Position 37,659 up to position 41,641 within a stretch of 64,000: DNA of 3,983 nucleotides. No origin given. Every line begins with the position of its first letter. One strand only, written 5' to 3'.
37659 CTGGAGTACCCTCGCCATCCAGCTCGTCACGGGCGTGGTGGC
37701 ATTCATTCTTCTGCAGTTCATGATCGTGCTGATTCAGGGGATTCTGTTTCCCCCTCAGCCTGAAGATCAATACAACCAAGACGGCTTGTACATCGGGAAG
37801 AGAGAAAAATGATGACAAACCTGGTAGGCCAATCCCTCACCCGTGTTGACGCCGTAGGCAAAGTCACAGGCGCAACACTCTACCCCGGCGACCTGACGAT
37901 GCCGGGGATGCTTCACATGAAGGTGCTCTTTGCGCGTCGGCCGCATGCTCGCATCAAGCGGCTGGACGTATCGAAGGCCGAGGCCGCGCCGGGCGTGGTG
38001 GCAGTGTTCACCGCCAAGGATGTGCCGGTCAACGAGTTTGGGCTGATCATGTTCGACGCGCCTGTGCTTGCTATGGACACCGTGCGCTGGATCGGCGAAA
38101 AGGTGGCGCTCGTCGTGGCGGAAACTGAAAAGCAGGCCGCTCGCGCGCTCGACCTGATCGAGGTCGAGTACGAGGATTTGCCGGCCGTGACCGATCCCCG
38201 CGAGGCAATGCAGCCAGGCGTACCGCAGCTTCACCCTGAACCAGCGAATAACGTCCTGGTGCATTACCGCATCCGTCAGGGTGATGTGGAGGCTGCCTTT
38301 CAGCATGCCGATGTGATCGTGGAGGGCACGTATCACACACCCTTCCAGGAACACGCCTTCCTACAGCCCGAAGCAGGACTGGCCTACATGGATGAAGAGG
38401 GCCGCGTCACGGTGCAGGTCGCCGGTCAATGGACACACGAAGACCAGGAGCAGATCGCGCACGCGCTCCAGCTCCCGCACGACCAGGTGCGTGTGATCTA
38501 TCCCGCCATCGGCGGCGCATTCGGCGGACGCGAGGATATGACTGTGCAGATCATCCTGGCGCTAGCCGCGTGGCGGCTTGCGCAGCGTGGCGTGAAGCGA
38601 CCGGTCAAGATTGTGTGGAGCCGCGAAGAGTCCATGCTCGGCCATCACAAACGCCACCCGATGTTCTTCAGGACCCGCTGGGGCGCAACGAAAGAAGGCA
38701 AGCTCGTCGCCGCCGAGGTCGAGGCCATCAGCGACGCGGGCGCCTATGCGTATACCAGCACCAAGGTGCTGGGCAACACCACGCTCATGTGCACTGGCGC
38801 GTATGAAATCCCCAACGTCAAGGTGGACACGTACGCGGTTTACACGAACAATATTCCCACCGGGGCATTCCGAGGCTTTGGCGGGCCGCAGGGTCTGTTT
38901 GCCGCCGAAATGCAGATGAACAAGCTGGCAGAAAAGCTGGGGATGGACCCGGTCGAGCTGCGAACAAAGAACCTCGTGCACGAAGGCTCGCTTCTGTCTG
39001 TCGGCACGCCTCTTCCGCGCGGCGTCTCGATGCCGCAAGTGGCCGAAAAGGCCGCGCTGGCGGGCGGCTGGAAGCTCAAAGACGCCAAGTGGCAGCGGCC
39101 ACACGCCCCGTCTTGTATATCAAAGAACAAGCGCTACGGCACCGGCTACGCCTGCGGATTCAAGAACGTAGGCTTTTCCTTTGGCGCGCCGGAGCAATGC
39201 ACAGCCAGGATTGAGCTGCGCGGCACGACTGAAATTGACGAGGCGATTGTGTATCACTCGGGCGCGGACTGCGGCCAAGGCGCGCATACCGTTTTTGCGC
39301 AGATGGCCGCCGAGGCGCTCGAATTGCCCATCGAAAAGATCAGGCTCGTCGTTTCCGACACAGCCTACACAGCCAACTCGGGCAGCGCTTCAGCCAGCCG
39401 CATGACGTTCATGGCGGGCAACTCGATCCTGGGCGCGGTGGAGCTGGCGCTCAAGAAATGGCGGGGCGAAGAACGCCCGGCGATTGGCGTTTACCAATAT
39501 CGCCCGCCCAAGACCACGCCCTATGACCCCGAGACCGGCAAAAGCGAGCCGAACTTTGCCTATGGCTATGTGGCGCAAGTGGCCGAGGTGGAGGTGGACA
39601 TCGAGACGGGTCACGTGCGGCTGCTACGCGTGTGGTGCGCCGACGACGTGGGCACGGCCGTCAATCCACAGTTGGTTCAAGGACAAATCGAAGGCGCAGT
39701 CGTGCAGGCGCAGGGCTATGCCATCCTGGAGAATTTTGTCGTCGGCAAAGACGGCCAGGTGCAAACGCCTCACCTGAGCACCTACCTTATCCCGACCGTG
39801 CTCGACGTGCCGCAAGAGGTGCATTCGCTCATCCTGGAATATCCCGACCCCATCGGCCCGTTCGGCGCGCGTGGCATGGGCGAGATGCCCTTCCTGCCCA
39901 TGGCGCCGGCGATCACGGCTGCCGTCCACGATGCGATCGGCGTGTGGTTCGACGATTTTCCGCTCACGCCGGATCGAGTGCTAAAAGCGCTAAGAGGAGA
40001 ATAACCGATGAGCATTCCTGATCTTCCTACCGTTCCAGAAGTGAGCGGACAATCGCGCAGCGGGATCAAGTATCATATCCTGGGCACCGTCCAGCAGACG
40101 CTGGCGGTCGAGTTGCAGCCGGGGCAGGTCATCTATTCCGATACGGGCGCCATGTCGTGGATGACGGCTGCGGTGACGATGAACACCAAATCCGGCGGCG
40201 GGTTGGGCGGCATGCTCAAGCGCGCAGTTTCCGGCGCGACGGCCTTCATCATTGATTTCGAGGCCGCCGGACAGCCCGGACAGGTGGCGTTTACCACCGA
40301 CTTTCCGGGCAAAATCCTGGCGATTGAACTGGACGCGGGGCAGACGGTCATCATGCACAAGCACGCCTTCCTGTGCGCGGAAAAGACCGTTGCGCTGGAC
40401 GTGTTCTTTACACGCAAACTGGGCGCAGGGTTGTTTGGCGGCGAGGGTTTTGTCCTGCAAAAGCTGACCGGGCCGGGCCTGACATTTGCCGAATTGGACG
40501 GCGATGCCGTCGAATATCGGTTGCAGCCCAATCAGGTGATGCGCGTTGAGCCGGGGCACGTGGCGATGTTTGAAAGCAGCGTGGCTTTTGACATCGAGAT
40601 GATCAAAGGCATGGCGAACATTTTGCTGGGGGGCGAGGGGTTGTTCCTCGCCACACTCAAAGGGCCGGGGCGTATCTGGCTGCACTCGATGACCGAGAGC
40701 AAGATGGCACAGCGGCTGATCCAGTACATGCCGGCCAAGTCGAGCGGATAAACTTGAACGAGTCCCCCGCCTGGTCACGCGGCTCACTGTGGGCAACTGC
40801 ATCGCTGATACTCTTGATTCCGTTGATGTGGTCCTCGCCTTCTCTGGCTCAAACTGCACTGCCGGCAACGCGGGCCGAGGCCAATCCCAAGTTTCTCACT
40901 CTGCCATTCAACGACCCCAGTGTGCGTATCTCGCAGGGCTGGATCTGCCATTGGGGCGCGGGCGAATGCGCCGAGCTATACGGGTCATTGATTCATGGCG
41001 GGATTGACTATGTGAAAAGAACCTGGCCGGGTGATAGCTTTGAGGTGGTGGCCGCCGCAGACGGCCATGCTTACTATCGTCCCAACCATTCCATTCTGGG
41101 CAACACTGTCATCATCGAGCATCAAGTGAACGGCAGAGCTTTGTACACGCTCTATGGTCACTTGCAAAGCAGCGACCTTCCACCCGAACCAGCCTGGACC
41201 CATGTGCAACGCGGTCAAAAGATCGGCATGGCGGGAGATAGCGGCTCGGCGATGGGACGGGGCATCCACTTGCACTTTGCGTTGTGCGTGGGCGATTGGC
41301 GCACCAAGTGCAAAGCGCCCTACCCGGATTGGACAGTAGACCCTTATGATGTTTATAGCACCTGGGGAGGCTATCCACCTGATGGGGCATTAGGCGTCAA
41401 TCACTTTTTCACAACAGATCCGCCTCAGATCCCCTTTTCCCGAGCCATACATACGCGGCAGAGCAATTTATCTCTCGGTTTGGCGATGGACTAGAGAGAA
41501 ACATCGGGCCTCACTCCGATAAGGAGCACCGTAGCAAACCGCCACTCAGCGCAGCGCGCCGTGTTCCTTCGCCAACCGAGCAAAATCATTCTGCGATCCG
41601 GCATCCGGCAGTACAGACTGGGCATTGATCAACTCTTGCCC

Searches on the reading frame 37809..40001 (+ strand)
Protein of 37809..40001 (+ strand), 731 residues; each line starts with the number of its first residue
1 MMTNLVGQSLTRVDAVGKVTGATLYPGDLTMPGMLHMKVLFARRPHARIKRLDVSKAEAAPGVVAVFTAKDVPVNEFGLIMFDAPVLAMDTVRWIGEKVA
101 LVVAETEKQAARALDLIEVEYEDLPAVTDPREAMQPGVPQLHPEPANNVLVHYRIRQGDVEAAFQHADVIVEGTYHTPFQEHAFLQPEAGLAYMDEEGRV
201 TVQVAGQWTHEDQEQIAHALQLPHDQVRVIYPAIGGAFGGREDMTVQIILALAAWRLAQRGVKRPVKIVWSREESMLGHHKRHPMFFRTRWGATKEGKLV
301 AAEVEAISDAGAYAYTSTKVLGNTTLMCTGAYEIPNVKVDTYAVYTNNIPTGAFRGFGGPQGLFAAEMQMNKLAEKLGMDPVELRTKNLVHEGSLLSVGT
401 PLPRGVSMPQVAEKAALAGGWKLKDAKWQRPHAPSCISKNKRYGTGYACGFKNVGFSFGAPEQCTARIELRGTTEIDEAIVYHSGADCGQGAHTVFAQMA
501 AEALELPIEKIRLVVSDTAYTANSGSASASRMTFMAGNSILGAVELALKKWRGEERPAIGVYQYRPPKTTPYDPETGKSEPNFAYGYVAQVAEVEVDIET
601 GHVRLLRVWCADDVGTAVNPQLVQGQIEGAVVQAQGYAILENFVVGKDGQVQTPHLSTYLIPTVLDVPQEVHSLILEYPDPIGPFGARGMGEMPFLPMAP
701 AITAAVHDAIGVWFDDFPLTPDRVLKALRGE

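Call 6: search_protein_families(library=pfam, proteins=[window:37809-40001:+], max_evalue=0.001)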
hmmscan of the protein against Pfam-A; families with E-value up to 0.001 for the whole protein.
window:37809-40001:+ (731 aa): 3 families
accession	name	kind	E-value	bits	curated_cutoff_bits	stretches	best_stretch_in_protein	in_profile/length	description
PF02738.23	MoCoBD_1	-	1e-83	280.6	27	1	142-389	2-244/244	Molybdopterin cofactor-binding domain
PF20256.3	MoCoBD_2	-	1.5e-62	212.1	27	2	563-668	182-283/283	Molybdopterin cofactor-binding domain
PF01315.27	Ald_Xan_dh_C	-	2.6e-29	102.2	31.3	1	20-125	1-110/110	Aldehyde oxidase and xanthine dehydrogenase, a/b hammerhead domain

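Call 51: search_protein_families(library=ncbifam, proteins=[window:37809-40001:+], max_evalue=1e-10)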
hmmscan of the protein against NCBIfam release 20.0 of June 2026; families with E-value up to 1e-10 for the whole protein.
window:37809-40001:+ (731 aa): 13 families
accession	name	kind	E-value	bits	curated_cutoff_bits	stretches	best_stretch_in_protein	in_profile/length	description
TIGR03196.1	pucD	equivalog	5.1e-180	600.5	783.65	2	7-546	4-537/763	xanthine dehydrogenase subunit D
NF043082.1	XdhA_XDHase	equivalog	7.6e-148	493.8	780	2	6-545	1-539/758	xanthine dehydrogenase subunit XdhA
TIGR03311.1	Se_dep_XDH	equivalog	8.7e-146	487.2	830.45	1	4-709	160-831/848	selenium-dependent xanthine dehydrogenase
TIGR03194.1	4hydrxCoA_A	equivalog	6.1e-144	481.2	994.55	2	12-545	3-523/746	4-hydroxybenzoyl-CoA reductase subunit alpha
NF007426.0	PRK09970.1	equivalog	6.8e-140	467.5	916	2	3-545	3-542/761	xanthine dehydrogenase molybdenum-binding subunit XdhA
NF045668.1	pterin_aldehy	equivalog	9.4e-128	427.7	1100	1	4-728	173-904/905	molybdopterin-dependent aldehyde oxidoreductase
NF041018.1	glyceraldDH_alpha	equivalog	3.1e-112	376.3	790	2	5-545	2-537/741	glyceraldehyde dehydrogenase subunit alpha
TIGR03313.1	Se_sel_red_Mo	hypoth_equivalog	2.2e-105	353.3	1101.9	3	145-545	349-739/951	molybdopterin-dependent oxidoreductase Mo/Fe-S-binding subunit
TIGR02965.1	xanthine_xdhB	equivalog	1.2e-104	351.1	849.5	2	12-544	7-525/758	xanthine dehydrogenase molybdopterin binding subunit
NF041671.1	peri_hyde_PaoC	equivalog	6.8e-88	295.8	1180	2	4-528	16-511/735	aldehyde oxidoreductase molybdenum-binding subunit PaoC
NF040766.1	CODH_aero_grp5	exception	8.8e-81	272.2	950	2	3-545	2-547/785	aerobic carbon-monoxide dehydrogenase large subunit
TIGR02416.1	CO_dehy_Mo_lg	equivalog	2e-78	264.3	991.15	2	20-392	7-397/770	aerobic carbon-monoxide dehydrogenase large subunit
TIGR02969.1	mam_aldehyde_ox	subfamily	5.2e-65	219.7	1912.3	1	6-710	576-1279/1330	aldehyde oxidase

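Call 63: find_related_loci(query=window:37809-40001:+, collection=metagenome_contigs, flank=10000)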
Query window:37809-40001:+ (731 aa) in metagenome_contigs; peptide patterns used: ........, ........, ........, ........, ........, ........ (x = any residue, [..] = any of these).
600 stretches matched a pattern (row limit reached: there are more); 590 encode a relative of the query (tblastn E <= 1e-3); the best 80 are kept; 80 distinct loci.
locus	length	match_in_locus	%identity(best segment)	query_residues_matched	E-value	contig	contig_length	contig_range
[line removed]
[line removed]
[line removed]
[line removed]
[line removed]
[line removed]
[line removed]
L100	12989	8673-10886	71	2-729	0e+0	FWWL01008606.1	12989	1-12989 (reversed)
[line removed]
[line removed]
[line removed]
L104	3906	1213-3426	68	2-729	0e+0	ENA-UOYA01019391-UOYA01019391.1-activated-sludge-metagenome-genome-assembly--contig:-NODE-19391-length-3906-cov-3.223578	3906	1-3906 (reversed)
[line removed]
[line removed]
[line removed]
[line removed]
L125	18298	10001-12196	69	6-728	0e+0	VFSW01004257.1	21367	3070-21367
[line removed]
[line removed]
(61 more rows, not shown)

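Call 67: search_protein_families(library=ncbifam, proteins=[L095:12232-13071:+, L129:12188-12988:+, L110:10632-11483:+, L094:3853-4764:+, L095:12941-14494:+, L125:12229-13566:+, L135:12163-12792:+], max_evalue=1e-10)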
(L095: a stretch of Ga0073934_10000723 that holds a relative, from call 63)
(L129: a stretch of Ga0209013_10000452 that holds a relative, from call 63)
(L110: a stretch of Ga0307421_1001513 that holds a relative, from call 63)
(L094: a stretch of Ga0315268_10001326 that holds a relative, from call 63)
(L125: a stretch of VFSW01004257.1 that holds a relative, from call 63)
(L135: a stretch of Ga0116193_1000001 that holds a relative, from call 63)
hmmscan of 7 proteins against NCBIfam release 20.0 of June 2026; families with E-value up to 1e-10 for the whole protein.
L095:12232-13071:+ (280 aa): 1 family
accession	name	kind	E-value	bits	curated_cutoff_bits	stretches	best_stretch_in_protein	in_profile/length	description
TIGR03309.1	matur_yqeB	equivalog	9.5e-88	294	220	1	16-270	1-255/256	selenium-dependent molybdenum cofactor biosynthesis protein YqeB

L129:12188-12988:+ (267 aa): 1 family
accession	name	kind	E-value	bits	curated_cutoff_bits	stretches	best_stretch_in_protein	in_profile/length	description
TIGR03309.1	matur_yqeB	equivalog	8.4e-95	317.1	220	1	3-257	1-255/256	selenium-dependent molybdenum cofactor biosynthesis protein YqeB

L110:10632-11483:+ (284 aa): 1 family
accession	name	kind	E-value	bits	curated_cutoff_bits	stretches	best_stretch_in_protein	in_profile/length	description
TIGR03309.1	matur_yqeB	equivalog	7e-91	304.2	220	1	20-274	1-255/256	selenium-dependent molybdenum cofactor biosynthesis protein YqeB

L094:3853-4764:+ (304 aa): 2 families
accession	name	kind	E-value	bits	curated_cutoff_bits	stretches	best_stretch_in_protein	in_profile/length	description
NF045664.1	XdhC_rel_AOR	equivalog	2e-75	254.2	350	2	136-294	186-345/346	XdhC family aldehyde oxidoreductase maturation factor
TIGR02964.1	xanthine_xdhC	equivalog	1e-35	123.5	161.6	1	60-289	2-245/246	xanthine dehydrogenase accessory protein XdhC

L095:12941-14494:+ (518 aa): 6 families
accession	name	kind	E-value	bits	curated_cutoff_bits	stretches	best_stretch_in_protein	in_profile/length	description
TIGR03172.2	TIGR03172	equivalog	2.3e-44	151.7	73.05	1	70-281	4-206/209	selenium cofactor biosynthesis protein YqeC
TIGR03310.1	matur_MocA_YgfJ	equivalog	4.3e-43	147.5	186.45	1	326-513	2-188/188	molybdenum cofactor cytidylyltransferase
NF045665.1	NTPtran_DVU1551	equivalog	2.2e-35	122.4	315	1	324-515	1-191/359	DVU_1551 family NTP transferase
TIGR03202.1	pucB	equivalog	2.8e-32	112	235.05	1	324-510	1-192/192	xanthine dehydrogenase accessory protein PucB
NF045782.1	NicBOxredNboR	equivalog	1.2e-24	87.1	260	1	322-513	7-205/206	nicotine blue oxidoreductase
NF010935.0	PRK14355.1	equivalog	8.2e-13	47.8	718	1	322-446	2-128/459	bifunctional UDP-N-acetylglucosamine diphosphorylase/glucosamine-1-phosphate N-acetyltransferase GlmU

L125:12229-13566:+ (446 aa): 6 families
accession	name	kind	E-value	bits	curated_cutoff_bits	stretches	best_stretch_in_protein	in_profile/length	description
TIGR03172.2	TIGR03172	equivalog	1.9e-44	152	73.05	1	21-231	2-206/209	selenium cofactor biosynthesis protein YqeC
TIGR03310.1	matur_MocA_YgfJ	equivalog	4.2e-41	141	186.45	1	258-442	2-188/188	molybdenum cofactor cytidylyltransferase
NF045665.1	NTPtran_DVU1551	equivalog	2e-32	112.6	315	1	257-444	2-191/359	DVU_1551 family NTP transferase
TIGR03202.1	pucB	equivalog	7.8e-27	94.2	235.05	1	257-439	2-192/192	xanthine dehydrogenase accessory protein PucB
NF045782.1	NicBOxredNboR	equivalog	1e-18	67.8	260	1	255-442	8-205/206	nicotine blue oxidoreductase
NF010935.0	PRK14355.1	equivalog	9.2e-11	41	718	0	256-395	4-143/459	bifunctional UDP-N-acetylglucosamine diphosphorylase/glucosamine-1-phosphate N-acetyltransferase GlmU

L135:12163-12792:+ (210 aa): 11 families
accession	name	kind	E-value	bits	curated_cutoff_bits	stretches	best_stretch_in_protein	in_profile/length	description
TIGR03310.1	matur_MocA_YgfJ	equivalog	3.6e-51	173.8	186.45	1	22-206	2-188/188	molybdenum cofactor cytidylyltransferase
NF045665.1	NTPtran_DVU1551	equivalog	1.5e-33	116.3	315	1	20-208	1-191/359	DVU_1551 family NTP transferase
TIGR03202.1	pucB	equivalog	8.6e-28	97.4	235.05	1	20-203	1-192/192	xanthine dehydrogenase accessory protein PucB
NF045782.1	NicBOxredNboR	equivalog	1.3e-17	64.2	260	1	18-205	7-204/206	nicotine blue oxidoreductase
NF001457.0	PRK00317.1-3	equivalog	7.9e-17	61.4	164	1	22-165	4-145/200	molybdenum cofactor guanylyltransferase MobA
TIGR01173.1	glmU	equivalog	1e-13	50.9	366.85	1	21-138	2-120/452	bifunctional UDP-N-acetylglucosamine diphosphorylase/glucosamine-1-phosphate N-acetyltransferase GlmU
NF010934.1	PRK14354.1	equivalog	4.5e-13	48.5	450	1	22-138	2-118/447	bifunctional UDP-N-acetylglucosamine diphosphorylase/glucosamine-1-phosphate N-acetyltransferase GlmU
NF053639.1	Mfer334_fam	equivalog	4.2e-12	46.4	260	1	35-136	25-127/209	pseudomurein biosynthesis protein PmurB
NF010933.0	PRK14353.1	equivalog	1.7e-11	43.4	505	1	18-138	4-127/453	bifunctional UDP-N-acetylglucosamine diphosphorylase/glucosamine-1-phosphate N-acetyltransferase GlmU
NF003952.0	PRK05450.1-5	subfamily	3.6e-11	42.7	193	0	27-139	10-120/250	3-deoxy-manno-octulosonate cytidylyltransferase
TIGR02665.1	molyb_mobA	equivalog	6.2e-11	42.7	151.85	1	21-203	2-185/186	molybdenum cofactor guanylyltransferase MobA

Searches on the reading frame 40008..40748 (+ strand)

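Call 6: search_protein_families(library=pfam, proteins=[window:40008-40748:+], max_evalue=0.001)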
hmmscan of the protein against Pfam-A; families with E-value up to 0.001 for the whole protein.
window:40008-40748:+ (247 aa): 1 family
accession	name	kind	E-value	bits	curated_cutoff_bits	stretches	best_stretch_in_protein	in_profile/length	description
PF01987.23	AIM24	-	6.5e-65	219.1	25.7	1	22-228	1-205/205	Mitochondrial biogenesis AIM24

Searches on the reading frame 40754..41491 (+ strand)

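Call 6: search_protein_families(library=pfam, proteins=[window:40754-41491:+], max_evalue=0.001)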
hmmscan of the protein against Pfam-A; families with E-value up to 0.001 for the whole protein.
window:40754-41491:+ (246 aa): 1 family
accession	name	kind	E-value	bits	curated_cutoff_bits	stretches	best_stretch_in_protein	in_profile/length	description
PF01551.29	Peptidase_M23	-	6.4e-13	49.1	28.7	1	81-178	3-88/96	Peptidase family M23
